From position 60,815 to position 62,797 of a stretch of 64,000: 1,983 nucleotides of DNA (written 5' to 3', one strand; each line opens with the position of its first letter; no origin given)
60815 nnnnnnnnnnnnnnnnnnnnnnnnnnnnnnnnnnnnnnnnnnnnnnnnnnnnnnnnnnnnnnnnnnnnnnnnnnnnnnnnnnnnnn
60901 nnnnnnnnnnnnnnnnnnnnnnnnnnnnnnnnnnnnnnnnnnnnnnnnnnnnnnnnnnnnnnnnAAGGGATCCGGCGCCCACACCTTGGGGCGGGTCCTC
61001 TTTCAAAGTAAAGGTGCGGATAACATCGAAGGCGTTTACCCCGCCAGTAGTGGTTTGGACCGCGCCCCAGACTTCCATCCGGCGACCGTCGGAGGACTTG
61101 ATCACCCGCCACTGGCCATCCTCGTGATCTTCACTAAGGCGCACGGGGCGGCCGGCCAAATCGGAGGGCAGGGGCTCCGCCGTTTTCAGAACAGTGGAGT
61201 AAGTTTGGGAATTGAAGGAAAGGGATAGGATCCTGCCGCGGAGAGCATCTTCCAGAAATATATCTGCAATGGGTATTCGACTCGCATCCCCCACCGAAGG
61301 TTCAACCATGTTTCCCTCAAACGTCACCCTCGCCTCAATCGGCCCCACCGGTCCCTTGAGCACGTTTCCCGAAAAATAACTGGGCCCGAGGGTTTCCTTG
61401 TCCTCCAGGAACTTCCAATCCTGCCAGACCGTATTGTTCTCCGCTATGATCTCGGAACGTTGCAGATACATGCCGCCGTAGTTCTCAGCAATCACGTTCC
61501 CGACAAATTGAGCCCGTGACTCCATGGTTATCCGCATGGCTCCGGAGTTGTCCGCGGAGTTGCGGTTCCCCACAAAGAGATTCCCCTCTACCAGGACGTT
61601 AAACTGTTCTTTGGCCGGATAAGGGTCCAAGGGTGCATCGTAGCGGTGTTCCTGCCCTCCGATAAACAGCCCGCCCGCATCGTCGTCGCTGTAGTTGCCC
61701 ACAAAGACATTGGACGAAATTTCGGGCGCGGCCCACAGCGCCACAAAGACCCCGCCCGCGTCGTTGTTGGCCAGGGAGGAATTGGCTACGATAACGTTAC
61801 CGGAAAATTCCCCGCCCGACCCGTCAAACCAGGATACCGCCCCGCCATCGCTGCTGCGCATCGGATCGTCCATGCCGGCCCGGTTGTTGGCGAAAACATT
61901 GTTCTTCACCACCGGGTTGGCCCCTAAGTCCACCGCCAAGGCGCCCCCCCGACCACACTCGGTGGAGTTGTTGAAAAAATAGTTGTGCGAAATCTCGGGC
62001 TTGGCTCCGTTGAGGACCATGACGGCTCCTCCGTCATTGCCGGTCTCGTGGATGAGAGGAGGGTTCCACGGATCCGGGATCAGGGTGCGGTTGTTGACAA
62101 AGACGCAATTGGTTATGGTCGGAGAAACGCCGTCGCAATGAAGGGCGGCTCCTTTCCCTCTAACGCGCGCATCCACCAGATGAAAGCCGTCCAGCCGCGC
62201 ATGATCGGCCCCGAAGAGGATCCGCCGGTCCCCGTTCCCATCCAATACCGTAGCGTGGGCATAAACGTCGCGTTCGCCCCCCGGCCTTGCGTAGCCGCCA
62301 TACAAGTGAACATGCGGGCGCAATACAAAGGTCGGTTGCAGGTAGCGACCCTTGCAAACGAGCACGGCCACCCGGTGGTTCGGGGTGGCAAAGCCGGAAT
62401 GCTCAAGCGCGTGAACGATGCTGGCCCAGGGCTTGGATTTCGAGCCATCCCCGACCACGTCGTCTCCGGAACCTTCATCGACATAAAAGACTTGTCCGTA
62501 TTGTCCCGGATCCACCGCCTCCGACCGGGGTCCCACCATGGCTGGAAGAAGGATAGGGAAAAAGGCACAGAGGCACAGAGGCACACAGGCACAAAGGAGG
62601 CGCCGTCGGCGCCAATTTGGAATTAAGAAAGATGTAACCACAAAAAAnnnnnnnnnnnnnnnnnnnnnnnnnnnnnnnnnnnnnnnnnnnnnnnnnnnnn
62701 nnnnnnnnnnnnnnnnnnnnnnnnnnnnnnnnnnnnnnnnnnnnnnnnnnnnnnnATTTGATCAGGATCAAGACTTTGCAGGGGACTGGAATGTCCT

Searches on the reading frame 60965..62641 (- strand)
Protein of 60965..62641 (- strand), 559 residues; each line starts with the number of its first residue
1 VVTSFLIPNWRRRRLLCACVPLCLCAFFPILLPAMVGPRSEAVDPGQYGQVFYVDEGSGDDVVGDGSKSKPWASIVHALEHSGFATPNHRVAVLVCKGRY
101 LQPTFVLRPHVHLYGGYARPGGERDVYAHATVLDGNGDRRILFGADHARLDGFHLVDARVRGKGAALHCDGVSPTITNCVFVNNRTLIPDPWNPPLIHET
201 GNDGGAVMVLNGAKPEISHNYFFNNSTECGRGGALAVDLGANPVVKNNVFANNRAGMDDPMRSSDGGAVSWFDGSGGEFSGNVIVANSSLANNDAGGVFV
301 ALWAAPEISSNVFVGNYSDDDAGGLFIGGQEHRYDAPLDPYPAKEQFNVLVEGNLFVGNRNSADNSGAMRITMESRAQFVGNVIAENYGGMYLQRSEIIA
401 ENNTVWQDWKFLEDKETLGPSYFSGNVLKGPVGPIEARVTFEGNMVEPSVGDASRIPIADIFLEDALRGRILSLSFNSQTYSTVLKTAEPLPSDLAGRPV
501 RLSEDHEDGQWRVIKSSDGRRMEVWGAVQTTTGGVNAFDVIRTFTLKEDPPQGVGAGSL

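Call 17: find_homologous_proteins(query=window:60965-62641:-, max_evalue=1e-20)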
Query seq(559 aa) (559 aa): 447 proteins with E <= 1e-20 among 8000 candidates; the best 120 are listed.
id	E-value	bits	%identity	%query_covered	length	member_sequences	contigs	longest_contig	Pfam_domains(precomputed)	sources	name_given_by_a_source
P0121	0.0e+0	1107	89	95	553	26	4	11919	PF13229.13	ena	-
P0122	0.0e+0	1066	85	96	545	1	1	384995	PF13229.13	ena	-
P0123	2.4e-273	926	73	96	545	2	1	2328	PF13229.13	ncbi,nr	ncbi:MAG: right-handed parallel beta-helix repeat-containing protein [Verrucomicrobiae bacterium]|nr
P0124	5.0e-259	879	71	94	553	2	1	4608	PF13229.13,PF07602.18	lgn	-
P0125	1.7e-256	870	71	95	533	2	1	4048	PF13229.13,PF07602.18,PF05048.20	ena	-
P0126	2.3e-254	863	69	97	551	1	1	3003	PF13229.13,PF07602.18,PF05048.20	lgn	-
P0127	3.5e-252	856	69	95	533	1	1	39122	PF13229.13,PF07602.18,PF05048.20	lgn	-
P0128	1.1e-243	828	67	94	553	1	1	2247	PF13229.13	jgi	-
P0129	2.3e-229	781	60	97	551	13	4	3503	PF13229.13,PF05048.20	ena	-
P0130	1.1e-221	756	64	93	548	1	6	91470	PF13229.13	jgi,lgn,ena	-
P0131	1.1e-218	746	64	92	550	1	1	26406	PF13229.13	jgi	-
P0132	2.1e-218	745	63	93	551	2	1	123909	PF13229.13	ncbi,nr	ncbi:MAG: hypothetical protein JNG83_10670 [Opitutaceae bacterium]|nr:hypothetical protein [Opitutac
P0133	7.6e-218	743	62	93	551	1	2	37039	PF13229.13,PF07602.18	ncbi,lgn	-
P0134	8.5e-218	743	60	93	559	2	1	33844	PF13229.13,PF07602.18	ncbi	-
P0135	5.9e-217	740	63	92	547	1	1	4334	PF13229.13,PF02415.24,PF05048.20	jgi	jgi:hypothetical protein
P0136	6.6e-216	736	63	93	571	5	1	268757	PF13229.13,PF02415.24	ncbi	ncbi:MAG: right-handed parallel beta-helix repeat-containing protein [Opitutaceae bacterium]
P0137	6.8e-216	736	62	96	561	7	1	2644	PF13229.13,PF02415.24,PF05048.20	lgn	-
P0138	7.2e-216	736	62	93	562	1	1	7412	PF13229.13,PF07602.18,PF02415.24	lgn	-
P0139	9.2e-213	726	61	92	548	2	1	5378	PF13229.13,PF07602.18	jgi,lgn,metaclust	metaclust:\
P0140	1.6e-212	725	59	98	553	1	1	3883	PF13229.13,PF07602.18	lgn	-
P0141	1.6e-212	725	59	99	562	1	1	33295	PF13229.13,PF02415.24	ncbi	-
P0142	1.8e-212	725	62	91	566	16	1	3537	PF13229.13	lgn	-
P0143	2.1e-212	725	60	93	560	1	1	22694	PF13229.13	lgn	-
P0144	2.5e-212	725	60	98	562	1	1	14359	PF13229.13,PF07602.18,PF02415.24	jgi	-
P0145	3.4e-212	724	62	91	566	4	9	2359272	PF13229.13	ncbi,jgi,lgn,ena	jgi:hypothetical protein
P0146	5.3e-212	724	62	91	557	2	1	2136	PF13229.13,PF02415.24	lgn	-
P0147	9.8e-212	723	63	92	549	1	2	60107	PF13229.13,PF05048.20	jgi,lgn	-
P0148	1.2e-211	722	62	92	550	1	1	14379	PF13229.13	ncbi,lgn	-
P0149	1.4e-211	722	61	94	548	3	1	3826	PF13229.13,PF07602.18,PF02415.24,PF05048.20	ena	-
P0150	2.0e-211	722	59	96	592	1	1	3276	PF13229.13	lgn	-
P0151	2.6e-211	721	61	95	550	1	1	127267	PF13229.13,PF05048.20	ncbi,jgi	jgi:hypothetical protein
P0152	2.9e-211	721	60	94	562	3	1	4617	PF13229.13,PF07602.18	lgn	-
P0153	4.0e-211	721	60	93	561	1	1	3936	PF13229.13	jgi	jgi:hypothetical protein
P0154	5.9e-211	720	60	92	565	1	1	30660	PF13229.13,PF07602.18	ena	-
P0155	1.1e-210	719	61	91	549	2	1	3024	PF13229.13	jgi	-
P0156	1.2e-210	719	60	94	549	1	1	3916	PF13229.13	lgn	-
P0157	1.9e-210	718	62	92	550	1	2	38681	PF13229.13,PF02415.24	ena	-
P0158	2.1e-210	718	60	94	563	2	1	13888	PF13229.13,PF05048.20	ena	-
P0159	2.1e-210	718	61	92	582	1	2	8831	PF13229.13,PF07602.18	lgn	-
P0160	1.1e-209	716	61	93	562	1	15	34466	PF13229.13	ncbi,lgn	-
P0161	1.5e-209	715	59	95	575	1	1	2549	PF13229.13,PF02415.24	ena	-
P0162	2.2e-209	715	59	93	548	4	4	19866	PF13229.13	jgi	jgi:hypothetical protein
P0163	2.8e-209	715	61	93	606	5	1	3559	PF13229.13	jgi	jgi:hypothetical protein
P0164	5.5e-209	714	57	98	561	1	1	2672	PF13229.13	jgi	jgi:hypothetical protein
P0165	5.6e-209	714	59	98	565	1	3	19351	PF13229.13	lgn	-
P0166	8.2e-209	713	60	92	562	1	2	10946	PF13229.13,PF07602.18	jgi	jgi:hypothetical protein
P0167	2.4e-208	711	58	97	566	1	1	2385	PF13229.13,PF02415.24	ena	-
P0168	3.9e-208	711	59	93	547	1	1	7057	PF13229.13,PF07602.18,PF02415.24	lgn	-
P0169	3.9e-208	711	60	95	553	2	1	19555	PF13229.13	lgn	-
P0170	8.8e-208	710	60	92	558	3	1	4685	PF13229.13,PF07602.18,PF02415.24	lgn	-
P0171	1.6e-207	709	60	97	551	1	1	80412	PF13229.13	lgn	-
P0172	2.3e-207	708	59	93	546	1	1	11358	PF13229.13,PF05048.20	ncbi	ncbi:MAG: right-handed parallel beta-helix repeat-containing protein [Opitutaceae bacterium]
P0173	4.9e-207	707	59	97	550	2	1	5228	PF13229.13,PF02415.24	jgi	jgi:hypothetical protein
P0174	2.7e-206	705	60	93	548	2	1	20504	PF13229.13,PF02415.24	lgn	-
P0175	3.6e-206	704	58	97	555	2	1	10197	PF13229.13,PF02415.24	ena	-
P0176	5.5e-206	704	58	98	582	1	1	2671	PF13229.13,PF02415.24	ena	-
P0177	6.0e-206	704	61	92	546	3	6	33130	PF13229.13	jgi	jgi:hypothetical protein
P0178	7.0e-206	703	57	98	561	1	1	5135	PF13229.13,PF07602.18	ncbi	-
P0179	7.8e-206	703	58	96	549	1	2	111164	PF13229.13,PF07602.18,PF02415.24,PF05048.20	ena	-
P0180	1.0e-205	703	59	94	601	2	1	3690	PF13229.13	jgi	jgi:hypothetical protein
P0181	2.3e-205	702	61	94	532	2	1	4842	PF13229.13,PF02415.24,PF05048.20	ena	-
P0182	2.7e-205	701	56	98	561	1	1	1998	PF13229.13,PF07602.18,PF05048.20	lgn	-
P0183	7.6e-205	700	59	94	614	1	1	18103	PF13229.13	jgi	jgi:hypothetical protein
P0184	1.1e-204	699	60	93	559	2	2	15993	PF13229.13,PF07602.18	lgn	-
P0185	1.1e-204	699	56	99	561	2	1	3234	PF13229.13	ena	-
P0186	1.9e-204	699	60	93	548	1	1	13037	PF13229.13,PF07602.18,PF02415.24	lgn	-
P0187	2.6e-204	698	58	95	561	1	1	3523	PF13229.13,PF02415.24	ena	-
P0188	4.6e-204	697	59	94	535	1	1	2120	PF13229.13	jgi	jgi:hypothetical protein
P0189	5.3e-204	697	59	92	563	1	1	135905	PF13229.13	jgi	-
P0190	5.7e-204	697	57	97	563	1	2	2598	PF13229.13,PF07602.18,PF02415.24,PF05048.20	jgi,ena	jgi:hypothetical protein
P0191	6.6e-204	697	56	98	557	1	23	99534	PF13229.13,PF05048.20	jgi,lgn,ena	jgi:parallel beta-helix repeat protein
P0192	7.2e-204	697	57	98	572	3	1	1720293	PF13229.13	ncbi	ncbi:MAG: right-handed parallel beta-helix repeat-containing protein [Opitutaceae bacterium]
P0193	1.5e-203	696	61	91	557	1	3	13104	PF13229.13,PF02415.24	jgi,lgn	jgi:hypothetical protein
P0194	2.4e-203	695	58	94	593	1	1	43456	PF13229.13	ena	-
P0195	2.9e-203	695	57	96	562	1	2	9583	PF13229.13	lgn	-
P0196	3.4e-203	694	57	94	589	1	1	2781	PF13229.13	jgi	jgi:hypothetical protein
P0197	7.6e-203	693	59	94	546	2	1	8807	PF13229.13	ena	-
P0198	1.1e-202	693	60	94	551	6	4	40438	PF13229.13,PF02415.24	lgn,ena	-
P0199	1.1e-202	693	59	94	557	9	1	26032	PF13229.13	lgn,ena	-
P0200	1.7e-202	692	59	93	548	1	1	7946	PF13229.13,PF02415.24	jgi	-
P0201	1.8e-202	692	59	97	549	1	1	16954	PF13229.13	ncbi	-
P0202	3.3e-202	691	55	99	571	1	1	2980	PF13229.13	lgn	-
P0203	5.1e-202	691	57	99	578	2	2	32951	PF13229.13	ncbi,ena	-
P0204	5.6e-202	690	57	98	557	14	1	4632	PF13229.13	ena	-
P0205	3.9e-201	688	57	93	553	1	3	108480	PF13229.13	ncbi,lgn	-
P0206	1.0e-200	686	59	93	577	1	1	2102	PF13229.13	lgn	-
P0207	3.0e-200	685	58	93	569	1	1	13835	PF13229.13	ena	-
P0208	3.1e-200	685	59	91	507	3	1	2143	PF13229.13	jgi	-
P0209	4.2e-200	684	57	96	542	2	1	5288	PF13229.13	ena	-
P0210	1.4e-199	682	58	92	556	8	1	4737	PF13229.13,PF02415.24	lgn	-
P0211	1.5e-199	682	58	94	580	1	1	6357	PF13229.13,PF02415.24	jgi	jgi:hypothetical protein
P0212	1.7e-199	682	55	98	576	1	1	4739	PF13229.13,PF02415.24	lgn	-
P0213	1.8e-199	682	59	94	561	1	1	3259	PF13229.13,PF02415.24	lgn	-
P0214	2.8e-199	682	58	94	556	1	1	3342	PF13229.13,PF02415.24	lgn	-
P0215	3.5e-199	681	57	94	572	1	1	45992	PF13229.13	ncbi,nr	ncbi:MAG: right-handed parallel beta-helix repeat-containing protein [Opitutus sp.]|nr:right-handed 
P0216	7.3e-199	680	56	97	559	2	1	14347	PF13229.13,PF02415.24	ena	-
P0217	9.9e-199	680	58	93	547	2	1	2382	PF13229.13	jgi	jgi:hypothetical protein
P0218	2.2e-198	679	59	93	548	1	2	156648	PF13229.13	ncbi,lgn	-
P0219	2.4e-198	678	58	94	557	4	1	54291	PF13229.13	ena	-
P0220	5.2e-198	677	57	94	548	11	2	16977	PF13229.13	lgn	-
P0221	1.1e-197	676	59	94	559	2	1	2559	PF13229.13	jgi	jgi:hypothetical protein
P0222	1.2e-197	676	58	94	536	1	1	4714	PF13229.13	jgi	jgi:hypothetical protein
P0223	2.1e-197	675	58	94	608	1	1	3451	PF13229.13,PF02415.24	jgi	jgi:parallel beta-helix repeat protein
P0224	2.3e-197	675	57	97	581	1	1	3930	PF13229.13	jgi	-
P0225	4.2e-197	674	58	92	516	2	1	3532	PF13229.13,PF07602.18,PF05048.20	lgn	-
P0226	1.0e-196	673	58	94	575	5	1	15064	PF13229.13,PF02415.24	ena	-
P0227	1.6e-196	672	56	93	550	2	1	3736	PF13229.13,PF07602.18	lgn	-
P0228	1.8e-196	672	57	93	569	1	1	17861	PF13229.13,PF02415.24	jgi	jgi:hypothetical protein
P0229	1.9e-196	672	58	93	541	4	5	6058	PF13229.13,PF02415.24,PF05048.20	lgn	-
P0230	2.7e-196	672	57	93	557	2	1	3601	PF13229.13,PF02415.24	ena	-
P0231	3.6e-196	671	59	90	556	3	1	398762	PF13229.13,PF02415.24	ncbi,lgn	-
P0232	7.6e-196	670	58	93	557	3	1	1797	PF13229.13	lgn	-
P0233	1.3e-195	669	55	99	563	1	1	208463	PF13229.13,PF02415.24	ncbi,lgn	-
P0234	1.9e-195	669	57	94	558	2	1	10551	PF13229.13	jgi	-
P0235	1.7e-194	666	58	93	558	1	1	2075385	PF13229.13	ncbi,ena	-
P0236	2.4e-194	665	56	94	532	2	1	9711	PF13229.13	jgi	jgi:hypothetical protein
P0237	3.6e-194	665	58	94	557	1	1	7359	PF13229.13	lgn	-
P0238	8.0e-194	663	57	93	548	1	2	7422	PF13229.13,PF02415.24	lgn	-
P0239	3.6e-193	661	56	93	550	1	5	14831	PF13229.13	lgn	-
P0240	1.3e-192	659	56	93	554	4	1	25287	PF13229.13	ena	-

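Call 19: find_encoding_contigs(protein=P0121, flank=3000, max_places=4)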
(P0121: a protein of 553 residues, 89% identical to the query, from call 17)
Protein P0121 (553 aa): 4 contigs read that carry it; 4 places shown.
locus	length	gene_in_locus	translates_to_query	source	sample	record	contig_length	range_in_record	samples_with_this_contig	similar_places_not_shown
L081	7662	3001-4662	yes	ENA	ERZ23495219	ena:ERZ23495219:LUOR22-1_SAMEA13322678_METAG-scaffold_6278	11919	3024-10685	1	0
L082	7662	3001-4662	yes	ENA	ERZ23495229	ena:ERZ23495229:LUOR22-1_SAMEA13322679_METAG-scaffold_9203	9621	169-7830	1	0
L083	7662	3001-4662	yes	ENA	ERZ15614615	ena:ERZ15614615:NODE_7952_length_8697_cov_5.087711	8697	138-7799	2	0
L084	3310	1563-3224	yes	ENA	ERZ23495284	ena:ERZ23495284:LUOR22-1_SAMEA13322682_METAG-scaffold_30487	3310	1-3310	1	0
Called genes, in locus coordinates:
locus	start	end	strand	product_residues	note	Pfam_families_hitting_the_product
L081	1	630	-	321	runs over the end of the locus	PF00701:DHDPS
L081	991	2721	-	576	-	PF00474:SSF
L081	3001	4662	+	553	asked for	PF13229:Beta_helix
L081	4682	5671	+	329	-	PF03328:HpcH_HpaI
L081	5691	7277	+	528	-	PF00474:SSF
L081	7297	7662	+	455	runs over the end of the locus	PF00884:Sulfatase, PF01663:Phosphodiest, PF16347:SGSH_C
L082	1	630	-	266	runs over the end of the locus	?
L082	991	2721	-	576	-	PF00474:SSF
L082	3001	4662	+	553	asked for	PF13229:Beta_helix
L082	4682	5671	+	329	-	PF03328:HpcH_HpaI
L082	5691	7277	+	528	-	PF00474:SSF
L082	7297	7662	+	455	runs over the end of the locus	PF00884:Sulfatase, PF01663:Phosphodiest, PF16347:SGSH_C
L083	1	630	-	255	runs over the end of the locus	?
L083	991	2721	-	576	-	PF00474:SSF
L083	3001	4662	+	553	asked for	PF13229:Beta_helix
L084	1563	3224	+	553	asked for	PF13229:Beta_helix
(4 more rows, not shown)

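Call 49: find_encoding_contigs(protein=P0122, flank=5000, max_places=2)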
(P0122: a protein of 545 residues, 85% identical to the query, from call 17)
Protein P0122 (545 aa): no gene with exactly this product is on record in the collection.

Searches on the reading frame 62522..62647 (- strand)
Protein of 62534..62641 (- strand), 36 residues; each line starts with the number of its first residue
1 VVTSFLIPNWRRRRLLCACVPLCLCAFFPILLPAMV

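Call 51: search_protein_representatives(protein=window:62534-62641:-)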
Query: 36 residues. Proteins with E-value up to 0.001 (for the whole library): 0; up to 1e-10: 0; up to 1e-30: 0. The best 0 are listed.
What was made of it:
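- Tried and rejected: phmmer of the 36-aa beta-helix leader against 1.84 billion representatives gave 0 hits (call 51).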

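Call 59: find_homologous_proteins(query=A3, max_evalue=10)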
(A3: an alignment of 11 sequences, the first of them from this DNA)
Query A3 (11 sequences) (42 aa, profile of the alignment): 1 proteins with E <= 10 among 104 candidates.
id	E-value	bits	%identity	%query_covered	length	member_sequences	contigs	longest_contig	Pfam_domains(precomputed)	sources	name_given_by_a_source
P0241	4.1e+0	25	42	79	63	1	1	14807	-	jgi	jgi:hypothetical protein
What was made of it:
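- Tried and rejected: A profile of array-frame peptides (FLIPNWR...) against 5.8 billion proteins gave 104 candidates and one hit at E=4 (call 59).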
